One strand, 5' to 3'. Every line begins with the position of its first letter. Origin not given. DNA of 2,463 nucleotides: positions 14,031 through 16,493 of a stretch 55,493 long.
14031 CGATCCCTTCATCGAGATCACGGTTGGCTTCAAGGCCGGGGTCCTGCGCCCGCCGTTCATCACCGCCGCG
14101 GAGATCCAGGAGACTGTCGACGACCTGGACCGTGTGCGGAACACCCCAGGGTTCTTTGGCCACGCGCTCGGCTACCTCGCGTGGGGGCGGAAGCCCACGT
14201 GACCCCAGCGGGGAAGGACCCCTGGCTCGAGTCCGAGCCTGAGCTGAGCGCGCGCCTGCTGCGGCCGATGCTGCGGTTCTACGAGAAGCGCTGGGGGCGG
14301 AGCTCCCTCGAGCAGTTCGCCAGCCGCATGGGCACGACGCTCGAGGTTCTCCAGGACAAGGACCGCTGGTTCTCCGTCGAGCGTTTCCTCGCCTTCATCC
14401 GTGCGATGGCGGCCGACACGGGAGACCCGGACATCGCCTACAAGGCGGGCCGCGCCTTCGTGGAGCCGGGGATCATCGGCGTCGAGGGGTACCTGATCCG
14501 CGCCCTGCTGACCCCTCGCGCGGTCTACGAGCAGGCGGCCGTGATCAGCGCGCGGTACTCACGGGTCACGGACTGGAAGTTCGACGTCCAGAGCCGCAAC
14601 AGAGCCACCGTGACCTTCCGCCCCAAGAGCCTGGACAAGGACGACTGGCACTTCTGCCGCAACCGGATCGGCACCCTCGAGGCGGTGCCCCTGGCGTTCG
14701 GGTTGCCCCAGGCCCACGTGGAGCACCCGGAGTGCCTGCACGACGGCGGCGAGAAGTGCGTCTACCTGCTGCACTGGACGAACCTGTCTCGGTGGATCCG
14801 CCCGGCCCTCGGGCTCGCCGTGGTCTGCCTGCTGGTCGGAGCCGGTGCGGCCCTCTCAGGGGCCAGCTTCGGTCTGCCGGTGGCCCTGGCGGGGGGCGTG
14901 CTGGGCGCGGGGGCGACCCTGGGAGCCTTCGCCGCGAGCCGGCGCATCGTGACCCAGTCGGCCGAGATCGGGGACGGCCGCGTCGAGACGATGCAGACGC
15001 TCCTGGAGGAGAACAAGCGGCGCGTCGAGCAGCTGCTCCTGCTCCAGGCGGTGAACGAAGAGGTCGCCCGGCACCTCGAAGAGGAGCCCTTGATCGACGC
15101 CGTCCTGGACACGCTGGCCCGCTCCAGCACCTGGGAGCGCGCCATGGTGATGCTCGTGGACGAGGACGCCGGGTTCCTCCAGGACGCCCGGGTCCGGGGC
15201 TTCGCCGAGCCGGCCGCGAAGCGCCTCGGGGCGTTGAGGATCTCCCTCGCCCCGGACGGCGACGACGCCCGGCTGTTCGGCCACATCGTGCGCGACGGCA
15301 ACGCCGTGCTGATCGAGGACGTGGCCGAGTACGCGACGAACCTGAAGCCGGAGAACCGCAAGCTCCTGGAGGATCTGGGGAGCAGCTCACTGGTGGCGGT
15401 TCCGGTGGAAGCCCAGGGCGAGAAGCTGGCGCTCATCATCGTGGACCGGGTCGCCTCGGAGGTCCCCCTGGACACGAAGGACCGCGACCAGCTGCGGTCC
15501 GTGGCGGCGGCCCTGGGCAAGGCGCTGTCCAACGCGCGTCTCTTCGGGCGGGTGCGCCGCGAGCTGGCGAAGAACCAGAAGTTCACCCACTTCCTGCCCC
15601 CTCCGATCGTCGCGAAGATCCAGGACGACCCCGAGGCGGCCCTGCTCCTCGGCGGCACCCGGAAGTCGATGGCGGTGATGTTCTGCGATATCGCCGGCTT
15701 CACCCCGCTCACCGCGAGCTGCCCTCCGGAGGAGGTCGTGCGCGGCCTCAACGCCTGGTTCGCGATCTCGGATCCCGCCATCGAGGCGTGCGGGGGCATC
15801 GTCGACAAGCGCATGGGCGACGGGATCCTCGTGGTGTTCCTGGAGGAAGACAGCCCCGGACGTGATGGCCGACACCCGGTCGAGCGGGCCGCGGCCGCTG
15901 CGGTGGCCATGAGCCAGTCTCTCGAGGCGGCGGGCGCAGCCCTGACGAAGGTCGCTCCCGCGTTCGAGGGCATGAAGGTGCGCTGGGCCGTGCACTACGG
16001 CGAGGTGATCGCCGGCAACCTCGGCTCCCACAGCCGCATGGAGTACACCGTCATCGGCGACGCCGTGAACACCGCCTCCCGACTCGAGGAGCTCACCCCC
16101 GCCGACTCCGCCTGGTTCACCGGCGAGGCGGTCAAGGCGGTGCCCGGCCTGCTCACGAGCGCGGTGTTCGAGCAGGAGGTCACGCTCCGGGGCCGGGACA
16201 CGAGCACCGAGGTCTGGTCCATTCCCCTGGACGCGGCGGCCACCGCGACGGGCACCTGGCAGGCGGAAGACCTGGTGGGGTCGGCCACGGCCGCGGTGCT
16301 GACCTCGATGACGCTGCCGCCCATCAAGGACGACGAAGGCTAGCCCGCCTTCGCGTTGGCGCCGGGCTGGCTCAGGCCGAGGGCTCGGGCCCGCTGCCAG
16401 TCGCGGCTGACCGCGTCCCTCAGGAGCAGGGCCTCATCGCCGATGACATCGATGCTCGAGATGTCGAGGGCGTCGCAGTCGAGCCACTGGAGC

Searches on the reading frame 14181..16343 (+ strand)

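Call 27: search_protein_families(library=pfam, max_evalue=0.001, proteins=[window:14181-16343:+])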
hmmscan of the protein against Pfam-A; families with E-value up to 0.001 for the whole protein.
window:14181-16343:+ (720 aa): 4 families
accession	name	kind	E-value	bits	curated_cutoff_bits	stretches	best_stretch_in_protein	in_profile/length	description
PF00211.25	Guanylate_cyc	-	2e-16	60.6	21.9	1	495-676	7-177/183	Adenylate and Guanylate cyclase catalytic domain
PF01590.32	GAF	-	9.1e-10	39.6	22.4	1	302-449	3-133/133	GAF domain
PF13185.12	GAF_2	-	1.1e-09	39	28.6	1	301-449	4-135/136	GAF domain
PF12625.12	Arabinose_bd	-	3.9e-08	34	27.6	1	44-150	5-110/185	Arabinose-binding domain of AraC transcription regulator, N-term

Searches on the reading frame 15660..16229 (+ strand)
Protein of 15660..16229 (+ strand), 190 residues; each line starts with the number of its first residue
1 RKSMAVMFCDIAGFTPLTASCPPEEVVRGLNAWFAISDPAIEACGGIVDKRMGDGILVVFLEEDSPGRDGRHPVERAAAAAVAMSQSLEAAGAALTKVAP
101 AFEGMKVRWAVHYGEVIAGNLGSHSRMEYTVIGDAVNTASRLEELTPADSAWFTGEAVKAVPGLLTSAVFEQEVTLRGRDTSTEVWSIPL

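Call 66: search_solved_structures(query=window:15660-16229:+, max_evalue=0.001, show_alignments=5)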
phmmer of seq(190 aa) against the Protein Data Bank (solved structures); distinct sequences matched with E-value up to 0.001: 41.
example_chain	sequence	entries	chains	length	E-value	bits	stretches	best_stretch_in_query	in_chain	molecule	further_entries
2w01_A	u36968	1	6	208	1.2e-18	70.8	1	1-160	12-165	ADENYLATE CYCLASE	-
6fht_A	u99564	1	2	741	2.9e-18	69.7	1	2-160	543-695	Bacteriophytochrome,Adenylate cyclase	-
5mbg_A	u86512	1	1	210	8.9e-16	61.5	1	5-147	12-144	Beta subunit of photoactivated adenylyl cyclase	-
3r5g_A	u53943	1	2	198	1.3e-15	61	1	1-162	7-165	CyaB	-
5mbj_A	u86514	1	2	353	4.2e-15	59.3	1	6-147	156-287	Beta subunit of photoactivated adenylyl cyclase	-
5mbk_A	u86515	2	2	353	4.3e-15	59.3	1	6-147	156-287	Beta subunit of photoactivated adenylyl cyclase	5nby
5m27_A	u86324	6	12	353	4.3e-15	59.3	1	6-147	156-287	Beta subunit of photoactivated adenylyl cyclase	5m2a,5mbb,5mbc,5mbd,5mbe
5x4t_A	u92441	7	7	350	1.1e-14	58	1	5-188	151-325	Photoactivated adenylyl cyclase | Family 3 adenylate cyclase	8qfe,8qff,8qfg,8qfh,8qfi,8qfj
9f1z_A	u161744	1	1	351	1.1e-14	58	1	5-188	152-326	Family 3 adenylate cyclase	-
5x4u_A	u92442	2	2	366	1.2e-14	57.8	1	5-188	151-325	Photoactivated adenylyl cyclase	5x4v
4yus_A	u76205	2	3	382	1.3e-14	57.7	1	5-188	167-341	Family 3 adenylate cyclase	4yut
9f1w_A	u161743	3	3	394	1.4e-14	57.6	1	5-188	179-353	Family 3 adenylate cyclase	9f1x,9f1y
1wc0_A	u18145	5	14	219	1.6e-14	57.4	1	4-163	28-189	ADENYLATE CYCLASE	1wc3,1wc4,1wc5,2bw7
1wc1_A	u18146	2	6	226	1.8e-14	57.3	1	4-163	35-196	ADENYLATE CYCLASE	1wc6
5mbh_A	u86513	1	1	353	5.7e-14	55.6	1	6-147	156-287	Beta subunit of photoactivated adenylyl cyclase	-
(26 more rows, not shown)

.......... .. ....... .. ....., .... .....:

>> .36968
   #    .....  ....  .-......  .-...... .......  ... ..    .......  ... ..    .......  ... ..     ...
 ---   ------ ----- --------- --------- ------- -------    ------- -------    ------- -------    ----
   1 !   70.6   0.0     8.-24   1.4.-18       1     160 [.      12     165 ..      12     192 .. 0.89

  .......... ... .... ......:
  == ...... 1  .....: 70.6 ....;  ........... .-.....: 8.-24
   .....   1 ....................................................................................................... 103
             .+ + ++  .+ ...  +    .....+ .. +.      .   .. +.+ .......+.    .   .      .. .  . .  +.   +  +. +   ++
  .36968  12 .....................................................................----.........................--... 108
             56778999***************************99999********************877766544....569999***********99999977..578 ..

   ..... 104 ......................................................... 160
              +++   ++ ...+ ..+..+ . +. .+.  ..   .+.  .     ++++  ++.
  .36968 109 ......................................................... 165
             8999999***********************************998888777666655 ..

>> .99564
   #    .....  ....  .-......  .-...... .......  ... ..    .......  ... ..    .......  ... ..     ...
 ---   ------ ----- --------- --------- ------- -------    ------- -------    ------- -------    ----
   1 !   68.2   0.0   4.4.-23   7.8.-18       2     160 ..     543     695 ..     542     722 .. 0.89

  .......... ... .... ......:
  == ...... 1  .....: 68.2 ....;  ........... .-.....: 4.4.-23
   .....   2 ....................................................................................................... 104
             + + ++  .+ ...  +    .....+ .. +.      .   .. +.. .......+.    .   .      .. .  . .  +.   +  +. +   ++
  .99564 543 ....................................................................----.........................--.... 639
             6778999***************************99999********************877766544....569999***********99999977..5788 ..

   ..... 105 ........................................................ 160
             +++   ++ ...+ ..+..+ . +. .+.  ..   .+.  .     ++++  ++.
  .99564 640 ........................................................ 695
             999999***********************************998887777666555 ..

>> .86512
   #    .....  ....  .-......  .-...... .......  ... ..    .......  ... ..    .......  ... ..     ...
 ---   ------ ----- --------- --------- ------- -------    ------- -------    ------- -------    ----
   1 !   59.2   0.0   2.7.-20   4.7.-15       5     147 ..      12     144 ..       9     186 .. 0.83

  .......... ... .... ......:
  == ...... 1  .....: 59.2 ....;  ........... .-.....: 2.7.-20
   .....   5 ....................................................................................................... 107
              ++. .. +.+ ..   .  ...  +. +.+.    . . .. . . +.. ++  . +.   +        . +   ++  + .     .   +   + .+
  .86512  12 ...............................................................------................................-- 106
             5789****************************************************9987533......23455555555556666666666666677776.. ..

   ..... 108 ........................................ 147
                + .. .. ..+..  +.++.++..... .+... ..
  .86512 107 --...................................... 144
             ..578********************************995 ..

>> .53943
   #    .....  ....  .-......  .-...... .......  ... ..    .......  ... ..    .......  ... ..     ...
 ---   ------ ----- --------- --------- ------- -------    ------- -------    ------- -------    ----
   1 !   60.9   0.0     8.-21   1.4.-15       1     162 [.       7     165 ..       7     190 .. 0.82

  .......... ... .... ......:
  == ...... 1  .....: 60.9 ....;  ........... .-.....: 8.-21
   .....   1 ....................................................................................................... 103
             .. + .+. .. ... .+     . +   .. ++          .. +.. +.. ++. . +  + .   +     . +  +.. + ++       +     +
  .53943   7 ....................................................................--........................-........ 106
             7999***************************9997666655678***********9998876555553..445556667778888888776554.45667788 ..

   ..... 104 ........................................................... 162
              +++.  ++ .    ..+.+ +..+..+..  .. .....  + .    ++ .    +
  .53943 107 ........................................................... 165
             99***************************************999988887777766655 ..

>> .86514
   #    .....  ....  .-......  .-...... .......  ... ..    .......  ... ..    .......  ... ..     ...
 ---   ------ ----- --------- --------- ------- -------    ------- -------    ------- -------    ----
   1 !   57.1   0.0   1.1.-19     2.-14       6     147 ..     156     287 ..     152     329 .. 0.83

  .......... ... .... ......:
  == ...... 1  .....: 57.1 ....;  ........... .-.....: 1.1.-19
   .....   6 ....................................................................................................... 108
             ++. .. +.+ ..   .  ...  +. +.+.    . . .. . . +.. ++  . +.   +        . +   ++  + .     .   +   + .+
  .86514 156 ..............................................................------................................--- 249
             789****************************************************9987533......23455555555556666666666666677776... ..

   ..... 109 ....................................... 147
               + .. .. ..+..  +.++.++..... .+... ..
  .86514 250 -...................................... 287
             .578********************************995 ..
